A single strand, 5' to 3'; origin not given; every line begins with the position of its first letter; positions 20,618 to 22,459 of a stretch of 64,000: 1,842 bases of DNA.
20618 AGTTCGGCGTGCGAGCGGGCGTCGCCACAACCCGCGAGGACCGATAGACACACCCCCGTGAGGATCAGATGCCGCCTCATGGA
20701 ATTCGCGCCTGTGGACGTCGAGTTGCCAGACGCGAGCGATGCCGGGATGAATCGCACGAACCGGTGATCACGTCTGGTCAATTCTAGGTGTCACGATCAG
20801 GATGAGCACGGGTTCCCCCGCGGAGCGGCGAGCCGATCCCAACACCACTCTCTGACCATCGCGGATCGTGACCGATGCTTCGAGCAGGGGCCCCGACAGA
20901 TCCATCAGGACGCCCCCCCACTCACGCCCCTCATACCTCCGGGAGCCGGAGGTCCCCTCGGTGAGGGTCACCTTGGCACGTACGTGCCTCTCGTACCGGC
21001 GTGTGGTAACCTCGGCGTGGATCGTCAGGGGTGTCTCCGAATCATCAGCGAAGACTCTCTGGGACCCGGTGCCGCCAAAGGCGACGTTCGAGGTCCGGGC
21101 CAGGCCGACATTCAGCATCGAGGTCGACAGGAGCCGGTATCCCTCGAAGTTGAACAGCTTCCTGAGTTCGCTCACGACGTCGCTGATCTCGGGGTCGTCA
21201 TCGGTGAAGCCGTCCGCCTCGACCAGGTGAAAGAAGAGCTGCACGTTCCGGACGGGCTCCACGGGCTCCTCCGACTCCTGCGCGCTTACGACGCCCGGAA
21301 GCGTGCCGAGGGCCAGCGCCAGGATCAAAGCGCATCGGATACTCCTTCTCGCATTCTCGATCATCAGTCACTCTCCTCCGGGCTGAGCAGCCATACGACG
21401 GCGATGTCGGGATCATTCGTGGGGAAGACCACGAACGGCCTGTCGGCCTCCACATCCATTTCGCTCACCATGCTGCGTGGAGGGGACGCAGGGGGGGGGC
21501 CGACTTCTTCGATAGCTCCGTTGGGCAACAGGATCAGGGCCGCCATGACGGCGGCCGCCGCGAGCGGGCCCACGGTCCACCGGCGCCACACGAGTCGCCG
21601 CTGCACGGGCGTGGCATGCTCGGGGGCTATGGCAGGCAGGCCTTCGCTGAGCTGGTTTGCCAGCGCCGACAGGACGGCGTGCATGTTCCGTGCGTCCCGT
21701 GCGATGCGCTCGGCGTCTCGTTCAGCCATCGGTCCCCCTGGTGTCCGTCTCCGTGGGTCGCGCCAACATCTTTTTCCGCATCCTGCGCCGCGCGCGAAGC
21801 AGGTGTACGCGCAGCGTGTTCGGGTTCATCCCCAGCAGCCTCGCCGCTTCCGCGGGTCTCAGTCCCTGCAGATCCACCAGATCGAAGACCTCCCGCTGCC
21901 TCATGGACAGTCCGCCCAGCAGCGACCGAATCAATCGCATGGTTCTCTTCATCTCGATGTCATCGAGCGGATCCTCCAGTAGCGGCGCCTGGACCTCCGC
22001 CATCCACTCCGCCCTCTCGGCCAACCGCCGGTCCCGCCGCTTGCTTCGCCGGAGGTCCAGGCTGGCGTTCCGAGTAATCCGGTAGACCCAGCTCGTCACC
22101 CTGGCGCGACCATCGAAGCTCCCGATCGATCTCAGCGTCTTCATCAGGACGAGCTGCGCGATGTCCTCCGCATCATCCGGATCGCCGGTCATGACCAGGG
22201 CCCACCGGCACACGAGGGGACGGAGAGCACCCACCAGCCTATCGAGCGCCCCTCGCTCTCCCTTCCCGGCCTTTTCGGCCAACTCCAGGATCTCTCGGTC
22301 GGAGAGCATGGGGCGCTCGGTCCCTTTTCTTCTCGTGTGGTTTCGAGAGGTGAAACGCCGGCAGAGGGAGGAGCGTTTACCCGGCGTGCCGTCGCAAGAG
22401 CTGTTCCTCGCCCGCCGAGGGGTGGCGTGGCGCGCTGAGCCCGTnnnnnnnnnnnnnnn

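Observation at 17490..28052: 10.5-kb co-directional envelope cluster bracketed by two paralogous NHL 6-bladed beta-propeller genes, with a third, frameshifted copy elsewhere in the window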

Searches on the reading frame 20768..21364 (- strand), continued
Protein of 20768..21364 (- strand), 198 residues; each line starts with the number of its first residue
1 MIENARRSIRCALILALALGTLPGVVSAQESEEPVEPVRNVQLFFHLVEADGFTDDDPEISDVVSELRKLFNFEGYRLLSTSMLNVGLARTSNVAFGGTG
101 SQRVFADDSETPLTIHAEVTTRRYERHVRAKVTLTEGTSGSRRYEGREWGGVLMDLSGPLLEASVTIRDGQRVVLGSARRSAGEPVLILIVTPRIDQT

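Call 79: search_solved_structures(query=A5, max_evalue=10, show_alignments=3)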
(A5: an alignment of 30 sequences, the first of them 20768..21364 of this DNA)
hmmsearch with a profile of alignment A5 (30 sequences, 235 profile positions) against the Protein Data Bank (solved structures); distinct sequences matched with E-value up to 10: 10.
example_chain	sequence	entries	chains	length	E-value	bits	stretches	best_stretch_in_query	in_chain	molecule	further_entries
7ofh_A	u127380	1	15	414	0.0018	21.4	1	159-214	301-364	Virion export protein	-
6ve2_A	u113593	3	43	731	0.11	15.6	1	34-104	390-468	Fimbrial assembly protein PilQ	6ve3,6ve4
9x0w_A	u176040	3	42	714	0.12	15.4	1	34-104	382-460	Fimbrial assembly protein PilQ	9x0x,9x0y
6w6m_A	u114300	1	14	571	0.23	14.5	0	34-101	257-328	Type IV pilus secretin PilQ family protein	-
5wq9_A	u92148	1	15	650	0.23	14.4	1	176-213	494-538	Type II secretion system protein D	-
5wq8_A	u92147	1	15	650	0.32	14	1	176-213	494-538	Type II secretion system protein D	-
6i1y_A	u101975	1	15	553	0.52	13.3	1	176-213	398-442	General secretion pathway protein GspD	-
5v6c_A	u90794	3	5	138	0.96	12.4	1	147-222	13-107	Hemolysin-related protein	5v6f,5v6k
9k8v_A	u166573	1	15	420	0.98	12.4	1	176-213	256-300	General secretion pathway protein D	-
5wln_G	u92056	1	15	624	2.1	11.3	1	23-90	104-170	Type II secretion system protein D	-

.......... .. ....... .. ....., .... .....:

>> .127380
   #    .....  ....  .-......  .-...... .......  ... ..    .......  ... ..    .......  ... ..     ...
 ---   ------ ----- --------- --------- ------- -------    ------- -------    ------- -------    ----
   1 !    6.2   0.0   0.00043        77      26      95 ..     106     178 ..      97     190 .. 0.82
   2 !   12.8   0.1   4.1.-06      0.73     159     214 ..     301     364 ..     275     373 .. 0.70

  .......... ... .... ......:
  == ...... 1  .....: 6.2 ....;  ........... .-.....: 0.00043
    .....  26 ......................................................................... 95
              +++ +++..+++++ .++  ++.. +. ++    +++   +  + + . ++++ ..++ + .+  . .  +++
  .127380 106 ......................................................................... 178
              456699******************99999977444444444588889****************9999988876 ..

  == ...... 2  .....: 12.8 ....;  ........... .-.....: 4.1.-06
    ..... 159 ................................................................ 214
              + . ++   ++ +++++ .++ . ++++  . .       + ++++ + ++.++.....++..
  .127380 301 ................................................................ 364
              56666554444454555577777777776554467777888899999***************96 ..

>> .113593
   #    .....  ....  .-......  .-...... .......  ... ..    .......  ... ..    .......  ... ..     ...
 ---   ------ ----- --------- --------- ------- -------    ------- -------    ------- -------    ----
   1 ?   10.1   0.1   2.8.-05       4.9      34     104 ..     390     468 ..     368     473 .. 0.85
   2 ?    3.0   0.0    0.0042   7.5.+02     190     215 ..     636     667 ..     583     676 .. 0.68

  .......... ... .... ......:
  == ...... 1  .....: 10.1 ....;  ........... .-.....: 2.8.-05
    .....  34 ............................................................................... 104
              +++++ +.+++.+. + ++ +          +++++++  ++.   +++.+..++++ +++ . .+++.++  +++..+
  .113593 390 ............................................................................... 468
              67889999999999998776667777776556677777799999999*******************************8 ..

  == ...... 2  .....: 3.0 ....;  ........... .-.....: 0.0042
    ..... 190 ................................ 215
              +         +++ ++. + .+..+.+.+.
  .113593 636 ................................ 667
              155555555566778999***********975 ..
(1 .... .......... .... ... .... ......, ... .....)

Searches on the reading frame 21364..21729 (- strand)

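Call 4: search_protein_families(library=pfam, proteins=[window:21364-21729:-], max_evalue=0.01)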
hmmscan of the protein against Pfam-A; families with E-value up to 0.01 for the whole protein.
window:21364-21729:- (121 aa): 0 families

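Call 5: search_protein_families(library=ncbifam, proteins=[window:21364-21729:-], max_evalue=0.01)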
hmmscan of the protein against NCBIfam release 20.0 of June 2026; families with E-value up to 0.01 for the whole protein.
window:21364-21729:- (121 aa): 1 family
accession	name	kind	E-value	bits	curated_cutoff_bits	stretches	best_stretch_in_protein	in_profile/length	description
NF038083.1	CU044_5270_fam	subfamily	0.0002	21.3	100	1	20-92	16-71/284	CU044_5270 family protein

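Call 39: search_protein_families(library=pfam, proteins=[window:21364-21729:-], max_evalue=10)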
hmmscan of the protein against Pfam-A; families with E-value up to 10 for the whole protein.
window:21364-21729:- (121 aa): 1 family
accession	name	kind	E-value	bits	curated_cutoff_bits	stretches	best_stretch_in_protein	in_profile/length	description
PF22408.1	PsV_CP_C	-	0.66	10.6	27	1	75-117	8-51/52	PsV, capsid protein, C-terminal domain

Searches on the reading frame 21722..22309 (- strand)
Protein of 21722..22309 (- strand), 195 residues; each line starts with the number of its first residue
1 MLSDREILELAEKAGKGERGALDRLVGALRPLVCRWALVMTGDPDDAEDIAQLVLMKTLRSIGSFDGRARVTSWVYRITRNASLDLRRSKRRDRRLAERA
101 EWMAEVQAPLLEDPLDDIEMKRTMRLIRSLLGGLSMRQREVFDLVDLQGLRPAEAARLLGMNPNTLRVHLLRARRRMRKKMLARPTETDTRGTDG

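Call 4: search_protein_families(library=pfam, proteins=[window:21722-22309:-], max_evalue=0.01)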
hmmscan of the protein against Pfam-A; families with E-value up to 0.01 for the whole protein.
window:21722-22309:- (195 aa): 4 families
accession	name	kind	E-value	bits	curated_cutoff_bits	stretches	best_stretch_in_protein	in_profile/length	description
PF04542.20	Sigma70_r2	-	1e-16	60.9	24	1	25-92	1-70/71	Sigma-70 region 2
PF08281.18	Sigma70_r4_2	-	1.2e-12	47.7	25.7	1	125-177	2-54/54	Sigma-70, region 4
PF04545.22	Sigma70_r4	-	0.00059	19.7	24.1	1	130-179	1-50/50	Sigma-70, region 4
PF02954.25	HTH_8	-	0.0076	16.4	22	1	153-167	22-36/42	Bacterial regulatory protein, Fis family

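Call 5: search_protein_families(library=ncbifam, proteins=[window:21722-22309:-], max_evalue=0.01)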
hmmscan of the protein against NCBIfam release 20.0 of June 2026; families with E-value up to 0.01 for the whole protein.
window:21722-22309:- (195 aa): 93 families (the best 25 are shown)
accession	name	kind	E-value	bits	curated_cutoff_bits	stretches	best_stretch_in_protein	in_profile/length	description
TIGR02937.1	sigma70-ECF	superfamily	1.4e-26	93.1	42.9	1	21-181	2-165/165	sigma-70 family RNA polymerase sigma factor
NF058625.1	sigma_PG0214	equivalog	1.6e-26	93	130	1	27-184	11-164/170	GFO_1088 family ECF-type sigma factor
NF004113.0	PRK05602.1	equivalog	1.3e-23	83.7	208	1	9-189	34-209/211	RNA polymerase sigma factor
TIGR02985.1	Sig70_bacteroi1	subfamily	5.8e-23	81.9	126.4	1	25-181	6-162/162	RNA polymerase sigma-70 factor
NF007225.0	PRK09643.1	equivalog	1.1e-22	80.7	190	1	9-182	16-183/204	RNA polymerase sigma factor SigM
TIGR02950.1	SigM_subfam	subfamily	2.4e-22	79.5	147.95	1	32-180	12-157/159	RNA polymerase sigma factor, SigM family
NF008888.0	PRK11922.1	equivalog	1.2e-21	77.4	204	1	8-181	18-196/231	RNA polymerase sigma factor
NF006089.0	PRK08241.1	subfamily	9.2e-20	71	240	1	11-183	13-206/343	RNA polymerase subunit sigma-70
NF009168.0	PRK12515.1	subfamily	1.4e-19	70.3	236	1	10-182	12-180/189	RNA polymerase sigma factor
NF009166.1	PRK12513.1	equivalog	8.8e-19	68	206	1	15-182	17-187/193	RNA polymerase sigma factor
TIGR02959.1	SigZ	equivalog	8.8e-19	68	168.65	1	43-182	18-149/170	RNA polymerase sigma factor SigZ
NF007230.0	PRK09648.1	subfamily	1.6e-18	67.2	209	1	4-183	10-191/195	RNA polymerase sigma factor ShbA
NF009171.0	PRK12518.1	equivalog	4e-17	62.7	208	1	15-181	22-184/191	RNA polymerase sigma factor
NF007215.0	PRK09637.1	equivalog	6.7e-17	62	212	1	43-182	24-155/181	RNA polymerase sigma factor SigZ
NF007216.0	PRK09638.1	equivalog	8.1e-17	61.5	194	1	9-181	7-174/180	RNA polymerase sigma factor SigY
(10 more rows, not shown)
